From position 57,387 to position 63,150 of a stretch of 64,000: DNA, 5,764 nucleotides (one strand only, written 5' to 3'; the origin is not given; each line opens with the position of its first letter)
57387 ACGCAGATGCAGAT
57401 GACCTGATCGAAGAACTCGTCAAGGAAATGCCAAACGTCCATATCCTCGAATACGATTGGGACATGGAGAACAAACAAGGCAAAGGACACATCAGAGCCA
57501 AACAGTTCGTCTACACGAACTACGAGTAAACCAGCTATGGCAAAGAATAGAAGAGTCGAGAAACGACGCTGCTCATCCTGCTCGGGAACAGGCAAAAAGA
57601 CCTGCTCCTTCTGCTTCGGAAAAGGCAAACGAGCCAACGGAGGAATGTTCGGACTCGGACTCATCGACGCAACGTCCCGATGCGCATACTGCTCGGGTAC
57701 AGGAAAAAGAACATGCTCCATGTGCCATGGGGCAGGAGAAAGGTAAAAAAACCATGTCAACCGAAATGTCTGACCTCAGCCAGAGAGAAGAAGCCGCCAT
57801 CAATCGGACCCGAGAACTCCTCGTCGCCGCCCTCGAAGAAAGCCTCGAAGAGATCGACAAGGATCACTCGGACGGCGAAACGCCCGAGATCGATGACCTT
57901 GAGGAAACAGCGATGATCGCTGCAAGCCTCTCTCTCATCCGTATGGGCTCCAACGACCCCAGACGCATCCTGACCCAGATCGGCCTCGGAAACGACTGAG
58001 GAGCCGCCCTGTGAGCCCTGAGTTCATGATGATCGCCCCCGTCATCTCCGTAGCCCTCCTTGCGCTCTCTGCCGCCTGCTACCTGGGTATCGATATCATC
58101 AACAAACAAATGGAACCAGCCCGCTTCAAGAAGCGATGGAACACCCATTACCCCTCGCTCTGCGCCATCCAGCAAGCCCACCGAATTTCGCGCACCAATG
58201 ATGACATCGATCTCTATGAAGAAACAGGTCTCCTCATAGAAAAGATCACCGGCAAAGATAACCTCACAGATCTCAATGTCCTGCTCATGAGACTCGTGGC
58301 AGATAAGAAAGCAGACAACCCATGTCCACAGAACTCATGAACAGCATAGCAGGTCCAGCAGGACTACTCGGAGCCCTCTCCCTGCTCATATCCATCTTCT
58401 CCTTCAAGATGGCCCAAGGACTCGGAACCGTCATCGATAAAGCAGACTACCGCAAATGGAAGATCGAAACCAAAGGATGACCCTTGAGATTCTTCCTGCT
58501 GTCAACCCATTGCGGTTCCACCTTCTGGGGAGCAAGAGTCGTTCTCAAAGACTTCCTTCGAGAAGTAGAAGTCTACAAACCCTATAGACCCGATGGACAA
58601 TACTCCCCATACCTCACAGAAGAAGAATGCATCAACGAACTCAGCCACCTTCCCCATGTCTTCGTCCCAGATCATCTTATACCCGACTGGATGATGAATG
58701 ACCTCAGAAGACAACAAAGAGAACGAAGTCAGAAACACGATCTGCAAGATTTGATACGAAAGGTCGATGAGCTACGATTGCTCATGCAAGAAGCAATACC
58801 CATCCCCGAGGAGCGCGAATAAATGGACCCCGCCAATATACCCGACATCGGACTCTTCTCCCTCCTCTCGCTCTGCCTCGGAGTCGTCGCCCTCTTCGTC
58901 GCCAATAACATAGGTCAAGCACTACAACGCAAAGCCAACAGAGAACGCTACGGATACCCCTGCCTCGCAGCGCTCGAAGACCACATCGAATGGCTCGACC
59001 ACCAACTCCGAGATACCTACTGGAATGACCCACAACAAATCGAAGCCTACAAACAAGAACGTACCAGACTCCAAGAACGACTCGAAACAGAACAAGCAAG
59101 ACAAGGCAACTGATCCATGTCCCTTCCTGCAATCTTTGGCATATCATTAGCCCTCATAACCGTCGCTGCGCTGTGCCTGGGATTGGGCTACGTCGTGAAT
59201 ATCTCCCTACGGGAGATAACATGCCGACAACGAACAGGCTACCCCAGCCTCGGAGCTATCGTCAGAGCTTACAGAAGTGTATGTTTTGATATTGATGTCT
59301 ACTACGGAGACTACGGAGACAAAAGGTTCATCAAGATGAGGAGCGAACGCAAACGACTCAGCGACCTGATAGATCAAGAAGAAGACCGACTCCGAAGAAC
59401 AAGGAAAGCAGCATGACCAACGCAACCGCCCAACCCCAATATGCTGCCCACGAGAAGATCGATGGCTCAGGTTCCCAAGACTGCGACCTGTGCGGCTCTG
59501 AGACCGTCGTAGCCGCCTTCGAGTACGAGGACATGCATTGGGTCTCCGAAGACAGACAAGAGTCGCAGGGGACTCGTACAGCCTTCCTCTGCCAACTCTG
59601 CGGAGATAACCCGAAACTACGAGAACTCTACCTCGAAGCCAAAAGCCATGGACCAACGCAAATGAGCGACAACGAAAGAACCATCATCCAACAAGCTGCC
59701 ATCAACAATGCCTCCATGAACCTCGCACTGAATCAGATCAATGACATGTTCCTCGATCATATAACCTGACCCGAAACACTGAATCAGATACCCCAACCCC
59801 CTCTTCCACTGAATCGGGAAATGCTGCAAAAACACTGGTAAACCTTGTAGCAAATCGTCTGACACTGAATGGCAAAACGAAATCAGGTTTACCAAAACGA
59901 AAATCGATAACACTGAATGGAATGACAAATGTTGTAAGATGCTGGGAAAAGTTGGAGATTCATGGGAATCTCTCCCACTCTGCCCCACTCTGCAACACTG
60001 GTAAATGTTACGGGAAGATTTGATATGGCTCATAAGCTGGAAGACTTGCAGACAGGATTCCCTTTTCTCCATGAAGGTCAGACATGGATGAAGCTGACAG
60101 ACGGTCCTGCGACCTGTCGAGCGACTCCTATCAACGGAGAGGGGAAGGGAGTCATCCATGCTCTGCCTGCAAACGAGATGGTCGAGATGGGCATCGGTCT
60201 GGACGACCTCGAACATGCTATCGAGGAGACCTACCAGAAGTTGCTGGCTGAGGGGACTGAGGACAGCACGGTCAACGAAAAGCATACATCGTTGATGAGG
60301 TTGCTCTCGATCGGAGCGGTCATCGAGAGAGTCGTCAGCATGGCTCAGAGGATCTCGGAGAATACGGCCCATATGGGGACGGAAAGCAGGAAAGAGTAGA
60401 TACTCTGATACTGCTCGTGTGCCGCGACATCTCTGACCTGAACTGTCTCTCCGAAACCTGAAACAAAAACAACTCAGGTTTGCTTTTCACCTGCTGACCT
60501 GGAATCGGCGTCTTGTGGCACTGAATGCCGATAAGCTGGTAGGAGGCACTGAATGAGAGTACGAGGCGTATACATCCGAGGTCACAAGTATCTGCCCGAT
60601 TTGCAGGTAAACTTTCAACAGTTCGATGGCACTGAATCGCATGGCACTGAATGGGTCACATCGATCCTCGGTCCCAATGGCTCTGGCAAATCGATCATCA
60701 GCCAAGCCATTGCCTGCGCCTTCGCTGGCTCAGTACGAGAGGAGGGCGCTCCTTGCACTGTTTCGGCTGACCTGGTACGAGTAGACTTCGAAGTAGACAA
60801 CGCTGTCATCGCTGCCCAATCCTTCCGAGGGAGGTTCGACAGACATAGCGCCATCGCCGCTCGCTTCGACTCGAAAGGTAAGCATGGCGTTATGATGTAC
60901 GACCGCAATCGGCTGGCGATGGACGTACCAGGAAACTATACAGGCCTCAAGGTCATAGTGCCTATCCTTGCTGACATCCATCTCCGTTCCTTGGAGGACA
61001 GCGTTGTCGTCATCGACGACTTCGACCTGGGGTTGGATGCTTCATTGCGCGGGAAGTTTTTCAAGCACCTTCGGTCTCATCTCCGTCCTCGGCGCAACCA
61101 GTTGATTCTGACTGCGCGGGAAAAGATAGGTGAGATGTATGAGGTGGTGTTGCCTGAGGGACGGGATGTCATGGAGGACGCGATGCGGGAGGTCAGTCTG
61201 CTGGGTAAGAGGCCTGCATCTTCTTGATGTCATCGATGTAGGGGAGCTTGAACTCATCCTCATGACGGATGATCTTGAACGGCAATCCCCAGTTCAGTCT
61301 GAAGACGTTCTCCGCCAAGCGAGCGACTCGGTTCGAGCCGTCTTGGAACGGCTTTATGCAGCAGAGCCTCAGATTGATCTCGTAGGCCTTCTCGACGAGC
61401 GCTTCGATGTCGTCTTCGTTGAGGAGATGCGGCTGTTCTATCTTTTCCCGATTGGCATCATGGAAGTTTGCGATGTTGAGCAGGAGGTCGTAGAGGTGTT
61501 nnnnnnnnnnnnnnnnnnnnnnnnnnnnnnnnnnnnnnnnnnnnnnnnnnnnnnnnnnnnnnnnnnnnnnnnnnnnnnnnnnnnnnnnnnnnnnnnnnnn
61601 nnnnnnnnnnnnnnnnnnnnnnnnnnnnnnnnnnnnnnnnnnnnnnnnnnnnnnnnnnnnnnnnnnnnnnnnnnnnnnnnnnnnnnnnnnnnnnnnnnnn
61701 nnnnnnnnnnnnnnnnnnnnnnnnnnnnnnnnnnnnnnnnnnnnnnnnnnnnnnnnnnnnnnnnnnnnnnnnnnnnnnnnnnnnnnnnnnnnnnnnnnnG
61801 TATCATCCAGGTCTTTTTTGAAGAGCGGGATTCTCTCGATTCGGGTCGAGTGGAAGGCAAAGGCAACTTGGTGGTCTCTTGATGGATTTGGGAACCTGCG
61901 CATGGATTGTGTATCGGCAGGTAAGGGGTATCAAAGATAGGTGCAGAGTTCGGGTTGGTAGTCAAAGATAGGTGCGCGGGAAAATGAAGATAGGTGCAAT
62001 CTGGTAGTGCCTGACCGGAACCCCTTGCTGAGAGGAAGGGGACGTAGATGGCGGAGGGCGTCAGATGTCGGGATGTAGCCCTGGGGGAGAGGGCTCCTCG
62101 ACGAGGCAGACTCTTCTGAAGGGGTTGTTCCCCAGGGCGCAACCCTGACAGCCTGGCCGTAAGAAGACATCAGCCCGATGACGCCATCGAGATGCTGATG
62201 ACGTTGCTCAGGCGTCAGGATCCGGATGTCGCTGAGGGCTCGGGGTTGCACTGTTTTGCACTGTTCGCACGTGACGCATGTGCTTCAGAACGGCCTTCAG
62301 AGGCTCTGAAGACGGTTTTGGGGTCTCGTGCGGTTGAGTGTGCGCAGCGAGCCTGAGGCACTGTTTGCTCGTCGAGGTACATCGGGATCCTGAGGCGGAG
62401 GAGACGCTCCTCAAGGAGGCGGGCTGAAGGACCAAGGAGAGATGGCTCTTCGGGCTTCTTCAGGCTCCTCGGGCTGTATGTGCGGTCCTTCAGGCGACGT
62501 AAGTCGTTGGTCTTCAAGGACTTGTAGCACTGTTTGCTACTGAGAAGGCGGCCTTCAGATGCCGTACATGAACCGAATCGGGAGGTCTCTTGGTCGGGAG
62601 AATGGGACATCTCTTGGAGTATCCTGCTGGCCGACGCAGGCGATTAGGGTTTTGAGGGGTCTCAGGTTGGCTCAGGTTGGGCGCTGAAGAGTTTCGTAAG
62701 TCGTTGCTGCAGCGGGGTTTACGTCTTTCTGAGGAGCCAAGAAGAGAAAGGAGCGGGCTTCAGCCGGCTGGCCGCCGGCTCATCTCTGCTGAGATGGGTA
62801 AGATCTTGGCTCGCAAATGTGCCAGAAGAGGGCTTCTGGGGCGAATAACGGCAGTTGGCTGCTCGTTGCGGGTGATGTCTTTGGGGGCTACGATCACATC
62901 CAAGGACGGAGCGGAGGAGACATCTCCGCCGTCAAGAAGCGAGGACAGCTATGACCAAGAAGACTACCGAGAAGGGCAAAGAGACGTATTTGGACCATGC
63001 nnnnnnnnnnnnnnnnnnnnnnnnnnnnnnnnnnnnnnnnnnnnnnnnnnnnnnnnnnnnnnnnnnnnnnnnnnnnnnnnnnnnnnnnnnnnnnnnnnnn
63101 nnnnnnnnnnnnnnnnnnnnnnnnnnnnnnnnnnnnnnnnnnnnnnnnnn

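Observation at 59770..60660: Eight same-strand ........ boxes spanning two intergenic regions and the start of an ATPase gene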

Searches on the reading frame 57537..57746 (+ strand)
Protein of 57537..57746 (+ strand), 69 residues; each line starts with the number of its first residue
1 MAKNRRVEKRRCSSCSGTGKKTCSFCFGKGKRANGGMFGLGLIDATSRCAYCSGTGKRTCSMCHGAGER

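Call 12: search_protein_families(library=pfam, proteins=[window:57537-57746:+], max_evalue=0.01)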
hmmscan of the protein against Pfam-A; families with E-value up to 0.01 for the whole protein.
window:57537-57746:+ (69 aa): 3 families
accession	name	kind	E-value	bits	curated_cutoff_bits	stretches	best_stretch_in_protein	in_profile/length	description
PF00684.25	DnaJ_CXXCXGXG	-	3.1e-07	31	32.7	1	12-67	1-65/65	DnaJ central domain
PF17302.8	DUF5351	-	8.9e-05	23.1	27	0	46-57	17-28/29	Family of unknown function (DUF5351)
PF25436.1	BSD2_CRD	-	0.0012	19.4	27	0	12-67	5-58/69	BSD2 cysteine rich domain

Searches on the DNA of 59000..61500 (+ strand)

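Call 7: search_dna_similar(query=window:59300-61300:+, collection=phages, mode=distant)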
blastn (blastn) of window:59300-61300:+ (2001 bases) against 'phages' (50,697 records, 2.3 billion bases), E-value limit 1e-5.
No match.
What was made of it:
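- Tried and rejected: (2) DNA search against GenBank phages found nothing (call 7).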

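Call 18: search_rna_families(source=window, start=59000, end=61500, threshold=evalue, max_evalue=5)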
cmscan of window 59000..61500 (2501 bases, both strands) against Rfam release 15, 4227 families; matches with E-value up to 5: 1.
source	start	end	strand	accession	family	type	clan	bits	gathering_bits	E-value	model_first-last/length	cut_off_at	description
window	59925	60001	-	RF04164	MIR1507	Gene; miRNA;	-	18.8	73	0.74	1-107/107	no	MIR1507 microRNA precursor family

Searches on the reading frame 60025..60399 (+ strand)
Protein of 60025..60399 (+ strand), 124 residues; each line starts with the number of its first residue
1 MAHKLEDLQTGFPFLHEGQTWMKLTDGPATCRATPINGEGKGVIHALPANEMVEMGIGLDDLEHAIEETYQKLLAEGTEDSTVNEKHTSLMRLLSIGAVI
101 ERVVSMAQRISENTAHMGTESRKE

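Call 12: search_protein_families(library=pfam, proteins=[window:60025-60399:+], max_evalue=0.01)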
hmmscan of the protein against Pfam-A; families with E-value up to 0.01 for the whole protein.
window:60025-60399:+ (124 aa): 0 families

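Call 13: search_protein_families(library=phrogs, proteins=[window:60025-60399:+], max_evalue=0.001)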
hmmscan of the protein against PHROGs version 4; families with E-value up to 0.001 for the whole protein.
window:60025-60399:+ (124 aa): 0 families

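Call 22: find_related_loci(query=window:60025-60399:+, collection=viral_contigs, flank=6000)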
Query window:60025-60399:+ (124 aa) in viral_contigs; peptide patterns used: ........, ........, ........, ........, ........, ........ (x = any residue, [..] = any of these).
1 stretches matched a pattern, but none encodes a relative of the query by tblastn (E <= 1e-3).

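Call 52: search_protein_families(library=padloc, proteins=[window:60025-60399:+], max_evalue=0.01)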
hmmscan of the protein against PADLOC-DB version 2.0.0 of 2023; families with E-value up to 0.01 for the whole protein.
window:60025-60399:+ (124 aa): 0 families

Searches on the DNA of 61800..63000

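Call 63: search_rna_families(source=window, start=61800, end=63000, threshold=evalue, max_evalue=1)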
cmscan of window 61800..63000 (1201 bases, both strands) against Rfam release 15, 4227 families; matches with E-value up to 1: 0.
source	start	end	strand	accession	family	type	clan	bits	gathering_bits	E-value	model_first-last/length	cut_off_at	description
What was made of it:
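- On Multi-site RNA operator or sponge (CsrB-like): Rfam gives nothing (calls 18, 63).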
